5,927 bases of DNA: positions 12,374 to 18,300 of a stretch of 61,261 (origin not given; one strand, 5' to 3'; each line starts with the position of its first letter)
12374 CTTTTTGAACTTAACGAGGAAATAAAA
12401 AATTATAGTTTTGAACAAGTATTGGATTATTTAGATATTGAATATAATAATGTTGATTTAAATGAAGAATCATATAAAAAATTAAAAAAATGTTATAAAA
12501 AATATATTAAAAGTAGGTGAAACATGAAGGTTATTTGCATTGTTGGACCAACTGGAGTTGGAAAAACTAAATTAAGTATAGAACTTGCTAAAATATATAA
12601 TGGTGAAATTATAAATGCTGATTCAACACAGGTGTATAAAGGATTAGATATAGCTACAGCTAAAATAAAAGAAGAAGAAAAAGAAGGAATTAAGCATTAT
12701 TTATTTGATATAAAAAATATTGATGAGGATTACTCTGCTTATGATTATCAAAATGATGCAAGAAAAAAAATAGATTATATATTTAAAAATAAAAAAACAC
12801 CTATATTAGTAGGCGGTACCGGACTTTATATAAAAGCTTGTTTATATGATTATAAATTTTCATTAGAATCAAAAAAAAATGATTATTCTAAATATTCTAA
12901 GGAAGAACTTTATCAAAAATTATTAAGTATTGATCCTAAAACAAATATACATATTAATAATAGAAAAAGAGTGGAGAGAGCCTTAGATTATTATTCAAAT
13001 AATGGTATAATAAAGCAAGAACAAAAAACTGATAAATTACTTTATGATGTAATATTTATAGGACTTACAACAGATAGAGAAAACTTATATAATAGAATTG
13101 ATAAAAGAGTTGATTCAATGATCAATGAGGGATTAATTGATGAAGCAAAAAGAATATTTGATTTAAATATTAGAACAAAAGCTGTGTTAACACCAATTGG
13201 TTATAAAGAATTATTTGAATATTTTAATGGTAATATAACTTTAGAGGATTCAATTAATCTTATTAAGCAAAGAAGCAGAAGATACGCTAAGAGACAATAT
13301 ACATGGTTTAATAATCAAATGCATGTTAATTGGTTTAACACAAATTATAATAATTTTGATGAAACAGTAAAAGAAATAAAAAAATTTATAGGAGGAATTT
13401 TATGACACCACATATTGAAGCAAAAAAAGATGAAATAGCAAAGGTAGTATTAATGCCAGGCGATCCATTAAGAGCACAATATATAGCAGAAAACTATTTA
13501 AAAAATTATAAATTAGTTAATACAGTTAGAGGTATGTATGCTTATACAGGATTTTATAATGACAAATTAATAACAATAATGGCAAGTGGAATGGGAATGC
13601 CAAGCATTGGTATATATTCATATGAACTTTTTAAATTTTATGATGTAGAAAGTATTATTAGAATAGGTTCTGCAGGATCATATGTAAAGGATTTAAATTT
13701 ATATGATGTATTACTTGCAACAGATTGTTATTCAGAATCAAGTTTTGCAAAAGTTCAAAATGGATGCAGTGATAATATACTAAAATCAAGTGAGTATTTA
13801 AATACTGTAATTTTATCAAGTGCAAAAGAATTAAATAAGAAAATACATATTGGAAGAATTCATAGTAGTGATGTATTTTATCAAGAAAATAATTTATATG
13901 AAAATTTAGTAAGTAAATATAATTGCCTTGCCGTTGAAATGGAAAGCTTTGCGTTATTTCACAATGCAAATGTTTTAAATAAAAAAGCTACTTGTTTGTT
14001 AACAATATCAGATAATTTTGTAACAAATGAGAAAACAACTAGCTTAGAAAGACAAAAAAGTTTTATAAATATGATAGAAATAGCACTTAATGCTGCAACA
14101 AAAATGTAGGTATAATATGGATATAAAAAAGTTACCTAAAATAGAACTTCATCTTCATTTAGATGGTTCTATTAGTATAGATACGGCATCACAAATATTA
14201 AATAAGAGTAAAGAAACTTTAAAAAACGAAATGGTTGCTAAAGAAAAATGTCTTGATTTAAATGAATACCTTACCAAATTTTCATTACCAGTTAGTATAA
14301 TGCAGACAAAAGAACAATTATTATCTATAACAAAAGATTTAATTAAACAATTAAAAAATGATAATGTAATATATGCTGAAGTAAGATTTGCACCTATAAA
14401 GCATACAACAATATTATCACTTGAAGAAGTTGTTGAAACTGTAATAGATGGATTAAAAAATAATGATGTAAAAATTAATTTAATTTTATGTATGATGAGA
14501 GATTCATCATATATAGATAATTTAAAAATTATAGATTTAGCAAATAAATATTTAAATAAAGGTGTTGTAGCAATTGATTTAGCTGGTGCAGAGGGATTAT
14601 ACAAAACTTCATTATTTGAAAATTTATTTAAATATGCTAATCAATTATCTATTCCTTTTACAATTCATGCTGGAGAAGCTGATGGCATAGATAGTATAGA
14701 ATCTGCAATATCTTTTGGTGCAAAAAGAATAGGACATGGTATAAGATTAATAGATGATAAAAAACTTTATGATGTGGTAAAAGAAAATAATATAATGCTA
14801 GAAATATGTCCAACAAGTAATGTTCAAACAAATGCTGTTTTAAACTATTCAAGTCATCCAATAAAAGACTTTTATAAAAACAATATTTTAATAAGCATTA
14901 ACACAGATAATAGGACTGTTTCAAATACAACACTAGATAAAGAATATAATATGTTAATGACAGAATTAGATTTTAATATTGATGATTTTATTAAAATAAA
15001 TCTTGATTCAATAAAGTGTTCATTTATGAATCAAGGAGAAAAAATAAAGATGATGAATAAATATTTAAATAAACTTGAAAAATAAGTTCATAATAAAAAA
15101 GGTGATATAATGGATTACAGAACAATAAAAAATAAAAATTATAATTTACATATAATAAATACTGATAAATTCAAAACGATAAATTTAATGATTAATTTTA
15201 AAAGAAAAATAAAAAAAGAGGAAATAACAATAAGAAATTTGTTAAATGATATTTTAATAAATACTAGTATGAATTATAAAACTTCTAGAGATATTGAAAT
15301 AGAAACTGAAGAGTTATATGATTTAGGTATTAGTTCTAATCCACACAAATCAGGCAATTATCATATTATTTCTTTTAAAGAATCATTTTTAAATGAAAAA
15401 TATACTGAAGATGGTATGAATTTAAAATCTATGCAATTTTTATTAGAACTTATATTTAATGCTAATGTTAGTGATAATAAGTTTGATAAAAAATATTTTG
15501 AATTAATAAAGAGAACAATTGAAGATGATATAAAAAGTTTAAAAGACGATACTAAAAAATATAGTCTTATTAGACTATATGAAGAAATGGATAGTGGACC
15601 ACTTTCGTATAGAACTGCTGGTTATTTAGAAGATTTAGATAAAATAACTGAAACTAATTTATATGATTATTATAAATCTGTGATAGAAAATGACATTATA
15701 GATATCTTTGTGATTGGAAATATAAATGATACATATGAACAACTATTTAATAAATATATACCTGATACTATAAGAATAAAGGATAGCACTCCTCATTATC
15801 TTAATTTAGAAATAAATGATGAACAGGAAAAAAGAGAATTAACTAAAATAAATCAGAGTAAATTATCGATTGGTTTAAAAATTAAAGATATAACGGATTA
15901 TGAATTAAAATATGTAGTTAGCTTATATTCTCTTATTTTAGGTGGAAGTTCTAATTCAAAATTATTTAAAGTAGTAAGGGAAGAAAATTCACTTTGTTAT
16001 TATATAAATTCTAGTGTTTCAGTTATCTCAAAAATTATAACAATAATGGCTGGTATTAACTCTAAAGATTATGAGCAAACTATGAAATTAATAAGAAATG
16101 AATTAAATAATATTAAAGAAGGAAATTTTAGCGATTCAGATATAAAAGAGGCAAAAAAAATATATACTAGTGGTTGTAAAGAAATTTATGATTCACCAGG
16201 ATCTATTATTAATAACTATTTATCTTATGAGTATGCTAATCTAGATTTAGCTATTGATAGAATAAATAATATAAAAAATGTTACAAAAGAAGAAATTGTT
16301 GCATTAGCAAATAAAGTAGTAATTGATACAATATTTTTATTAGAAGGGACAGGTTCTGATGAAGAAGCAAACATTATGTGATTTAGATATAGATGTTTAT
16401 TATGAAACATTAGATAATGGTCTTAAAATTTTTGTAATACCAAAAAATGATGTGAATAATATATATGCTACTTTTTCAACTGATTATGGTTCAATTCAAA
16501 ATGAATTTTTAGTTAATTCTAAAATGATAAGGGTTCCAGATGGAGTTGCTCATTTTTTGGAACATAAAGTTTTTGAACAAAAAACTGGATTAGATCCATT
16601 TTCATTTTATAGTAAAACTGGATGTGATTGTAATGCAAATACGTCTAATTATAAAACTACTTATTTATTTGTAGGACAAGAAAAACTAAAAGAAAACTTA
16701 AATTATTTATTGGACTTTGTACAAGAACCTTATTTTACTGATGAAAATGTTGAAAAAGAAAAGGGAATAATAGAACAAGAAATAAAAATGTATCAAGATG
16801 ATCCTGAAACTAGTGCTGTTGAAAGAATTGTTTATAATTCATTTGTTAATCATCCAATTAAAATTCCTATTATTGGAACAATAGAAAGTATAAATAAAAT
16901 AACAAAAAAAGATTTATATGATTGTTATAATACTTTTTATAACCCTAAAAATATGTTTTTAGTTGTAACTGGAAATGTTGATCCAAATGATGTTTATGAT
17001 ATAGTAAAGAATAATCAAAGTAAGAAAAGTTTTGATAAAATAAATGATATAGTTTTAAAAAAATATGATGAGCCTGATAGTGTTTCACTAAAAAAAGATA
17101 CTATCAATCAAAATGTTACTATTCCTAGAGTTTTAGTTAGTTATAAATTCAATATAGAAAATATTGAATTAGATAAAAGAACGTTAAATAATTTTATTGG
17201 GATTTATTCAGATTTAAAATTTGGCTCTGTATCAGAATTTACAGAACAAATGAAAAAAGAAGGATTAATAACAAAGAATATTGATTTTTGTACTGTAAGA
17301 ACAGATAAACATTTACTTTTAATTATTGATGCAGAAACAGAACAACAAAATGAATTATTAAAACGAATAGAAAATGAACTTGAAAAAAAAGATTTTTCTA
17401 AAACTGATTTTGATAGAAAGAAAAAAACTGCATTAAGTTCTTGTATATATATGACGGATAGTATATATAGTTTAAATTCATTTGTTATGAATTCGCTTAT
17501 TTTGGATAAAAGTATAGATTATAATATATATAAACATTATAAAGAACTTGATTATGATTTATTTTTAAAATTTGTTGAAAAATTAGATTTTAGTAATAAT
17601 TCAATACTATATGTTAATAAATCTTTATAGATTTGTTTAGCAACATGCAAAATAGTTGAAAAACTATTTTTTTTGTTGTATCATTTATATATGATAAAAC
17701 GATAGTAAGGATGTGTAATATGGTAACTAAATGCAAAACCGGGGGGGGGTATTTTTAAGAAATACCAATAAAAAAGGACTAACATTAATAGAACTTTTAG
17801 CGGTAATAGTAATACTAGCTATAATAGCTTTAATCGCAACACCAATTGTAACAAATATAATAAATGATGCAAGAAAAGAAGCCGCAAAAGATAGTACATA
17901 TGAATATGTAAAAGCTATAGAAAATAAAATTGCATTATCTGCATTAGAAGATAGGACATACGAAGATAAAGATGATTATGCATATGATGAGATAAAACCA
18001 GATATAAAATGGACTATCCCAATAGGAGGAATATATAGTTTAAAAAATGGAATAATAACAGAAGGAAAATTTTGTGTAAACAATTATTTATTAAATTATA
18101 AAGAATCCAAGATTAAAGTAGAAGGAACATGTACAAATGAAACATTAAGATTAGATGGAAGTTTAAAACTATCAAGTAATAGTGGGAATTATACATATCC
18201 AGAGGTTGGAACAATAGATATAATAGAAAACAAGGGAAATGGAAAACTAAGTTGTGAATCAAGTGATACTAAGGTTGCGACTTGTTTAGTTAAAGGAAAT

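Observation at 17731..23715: ~2,000-codon modular type IV pilin: a prepilin N-terminus fused to about 20 Ig-like repeats and a terminal globular domain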

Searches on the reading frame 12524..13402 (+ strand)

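Call 10: search_protein_families(library=pfam, proteins=[window:12524-13402:+], max_evalue=0.001)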
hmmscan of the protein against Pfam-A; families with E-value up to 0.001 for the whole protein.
window:12524-13402:+ (293 aa): 4 families
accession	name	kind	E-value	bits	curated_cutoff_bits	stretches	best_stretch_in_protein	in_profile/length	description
PF01715.23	IPPT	-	2.9e-73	247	23.6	1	36-265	1-243/243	IPP transferase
PF01745.22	IPT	-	8.6e-09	35.6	20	1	1-99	1-99/233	Isopentenyl transferase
PF13238.12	AAA_18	-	3.5e-05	24.7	29.4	0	4-48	1-44/128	AAA domain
PF00004.35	AAA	-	0.00031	21.6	21.2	0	4-84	1-47/131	ATPase family associated with various cellular activities (AAA)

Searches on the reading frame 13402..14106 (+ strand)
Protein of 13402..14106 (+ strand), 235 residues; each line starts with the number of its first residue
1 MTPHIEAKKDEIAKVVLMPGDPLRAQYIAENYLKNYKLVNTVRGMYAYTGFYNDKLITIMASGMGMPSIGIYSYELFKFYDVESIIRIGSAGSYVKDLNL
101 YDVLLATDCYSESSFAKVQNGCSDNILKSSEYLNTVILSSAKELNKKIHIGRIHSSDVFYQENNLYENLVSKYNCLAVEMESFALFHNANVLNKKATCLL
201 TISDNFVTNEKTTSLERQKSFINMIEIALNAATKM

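Call 10: search_protein_families(library=pfam, proteins=[window:13402-14106:+], max_evalue=0.001)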
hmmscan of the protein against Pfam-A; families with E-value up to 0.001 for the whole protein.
window:13402-14106:+ (235 aa): 1 family
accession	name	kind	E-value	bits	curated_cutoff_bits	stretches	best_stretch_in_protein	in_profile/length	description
PF01048.26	PNP_UDP_1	-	1.4e-32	113.4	25.1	1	14-222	1-217/233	Phosphorylase superfamily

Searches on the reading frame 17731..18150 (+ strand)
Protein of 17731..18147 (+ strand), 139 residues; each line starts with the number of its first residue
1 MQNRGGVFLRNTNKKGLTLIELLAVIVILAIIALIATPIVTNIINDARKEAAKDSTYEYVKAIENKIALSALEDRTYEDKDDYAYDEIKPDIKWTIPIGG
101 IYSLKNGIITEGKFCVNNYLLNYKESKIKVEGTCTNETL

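Call 48: search_protein_families(library=pfam, proteins=[window:17779-18150:+], max_evalue=1)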
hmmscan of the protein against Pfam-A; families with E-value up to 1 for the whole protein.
seq(124 aa): 4 families
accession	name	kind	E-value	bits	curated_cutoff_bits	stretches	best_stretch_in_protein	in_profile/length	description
PF07963.17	N_methyl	-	0.041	13.9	21.2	1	2-20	8-26/27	Prokaryotic N-terminal methylation motif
PF14221.11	DUF4330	-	0.077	13.6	27.6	1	2-44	15-58/167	Domain of unknown function (DUF4330)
PF02937.20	COX6C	-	0.2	12.2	22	1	6-45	15-56/70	Cytochrome c oxidase subunit VIc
PF12669.12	FeoB_associated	-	0.69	10.7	27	0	10-34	3-27/44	FeoB-associated Cys-rich membrane protein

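Call 52: search_protein_representatives(protein=window:17731-18147:+)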
Query: 139 residues. Proteins with E-value up to 0.001 (for the whole library): 10427; up to 1e-10: 1355; up to 1e-30: 13. The best 150 are listed.
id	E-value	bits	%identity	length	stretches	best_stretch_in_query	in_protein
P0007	2.6e-77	273.2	98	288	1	1-139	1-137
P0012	3.6e-40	153.1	60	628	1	13-138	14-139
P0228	4.3e-38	146.4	59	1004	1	13-136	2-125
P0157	6.9e-38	145.7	60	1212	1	14-137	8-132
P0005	5.1e-37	142.9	61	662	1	13-132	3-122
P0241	2.6e-36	140.6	57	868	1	13-137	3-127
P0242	4.8e-36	139.7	60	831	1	13-132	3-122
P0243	5.0e-36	139.7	53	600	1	13-138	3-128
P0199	1.4e-35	138.2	55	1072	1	13-138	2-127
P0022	3.9e-35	136.8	52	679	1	13-138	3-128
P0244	2.9e-34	134.0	57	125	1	13-138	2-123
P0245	8.8e-33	129.2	53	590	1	13-132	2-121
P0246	6.8e-31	123.1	54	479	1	13-135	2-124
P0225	1.2e-30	122.3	50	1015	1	12-138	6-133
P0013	1.6e-30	121.8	52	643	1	13-132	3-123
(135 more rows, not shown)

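Call 70: search_solved_structures(query=A4, max_evalue=1, show_alignments=2)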
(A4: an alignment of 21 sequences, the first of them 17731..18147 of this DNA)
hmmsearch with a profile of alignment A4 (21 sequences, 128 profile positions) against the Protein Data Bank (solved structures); distinct sequences matched with E-value up to 1: 20.
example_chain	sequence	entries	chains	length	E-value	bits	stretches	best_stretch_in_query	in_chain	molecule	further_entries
9egp_A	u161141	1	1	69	4e-09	40.3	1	2-45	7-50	Geopilin domain 1 protein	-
7tgg_A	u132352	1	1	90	1.2e-08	38.8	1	2-58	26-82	Geopilin domain 1 protein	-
8pfb_G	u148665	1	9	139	1.5e-08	38.4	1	6-58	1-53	Type IV pilin PilE1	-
9lab_B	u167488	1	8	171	2.1e-08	38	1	2-41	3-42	MSHA major pilin subunit MshA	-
1oqw_A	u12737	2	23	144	1.8e-06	31.7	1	6-60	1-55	Fimbrial protein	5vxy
9laa_A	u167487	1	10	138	2.2e-06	31.4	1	2-56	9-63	Type IV pilin protein PilA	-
2m7g_A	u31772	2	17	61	4.9e-06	30.3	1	6-58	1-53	Geopilin domain 1 protein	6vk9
6xxd_A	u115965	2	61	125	9e-06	29.4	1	6-96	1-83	PilA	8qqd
8tum_e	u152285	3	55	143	1.3e-05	28.9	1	6-67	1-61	Type IV major pilin protein PilA | Pilin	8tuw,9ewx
2hi2_A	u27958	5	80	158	0.00014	25.6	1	6-105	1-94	Fimbrial protein | PilA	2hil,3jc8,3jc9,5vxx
8tob_GA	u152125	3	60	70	0.00016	25.4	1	7-43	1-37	Fimbrial protein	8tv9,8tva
1ay2_A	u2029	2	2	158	0.00031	24.4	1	6-104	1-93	TYPE 4 PILIN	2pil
5wda_A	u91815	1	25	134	0.00036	24.2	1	6-72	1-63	General secretion pathway protein G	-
8tj2_C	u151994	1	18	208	0.00043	24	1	6-44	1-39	Type IV major pilin protein PilA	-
8qqj_J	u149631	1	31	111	0.00061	23.5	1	6-54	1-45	Type IV narrow pilus major component PilA5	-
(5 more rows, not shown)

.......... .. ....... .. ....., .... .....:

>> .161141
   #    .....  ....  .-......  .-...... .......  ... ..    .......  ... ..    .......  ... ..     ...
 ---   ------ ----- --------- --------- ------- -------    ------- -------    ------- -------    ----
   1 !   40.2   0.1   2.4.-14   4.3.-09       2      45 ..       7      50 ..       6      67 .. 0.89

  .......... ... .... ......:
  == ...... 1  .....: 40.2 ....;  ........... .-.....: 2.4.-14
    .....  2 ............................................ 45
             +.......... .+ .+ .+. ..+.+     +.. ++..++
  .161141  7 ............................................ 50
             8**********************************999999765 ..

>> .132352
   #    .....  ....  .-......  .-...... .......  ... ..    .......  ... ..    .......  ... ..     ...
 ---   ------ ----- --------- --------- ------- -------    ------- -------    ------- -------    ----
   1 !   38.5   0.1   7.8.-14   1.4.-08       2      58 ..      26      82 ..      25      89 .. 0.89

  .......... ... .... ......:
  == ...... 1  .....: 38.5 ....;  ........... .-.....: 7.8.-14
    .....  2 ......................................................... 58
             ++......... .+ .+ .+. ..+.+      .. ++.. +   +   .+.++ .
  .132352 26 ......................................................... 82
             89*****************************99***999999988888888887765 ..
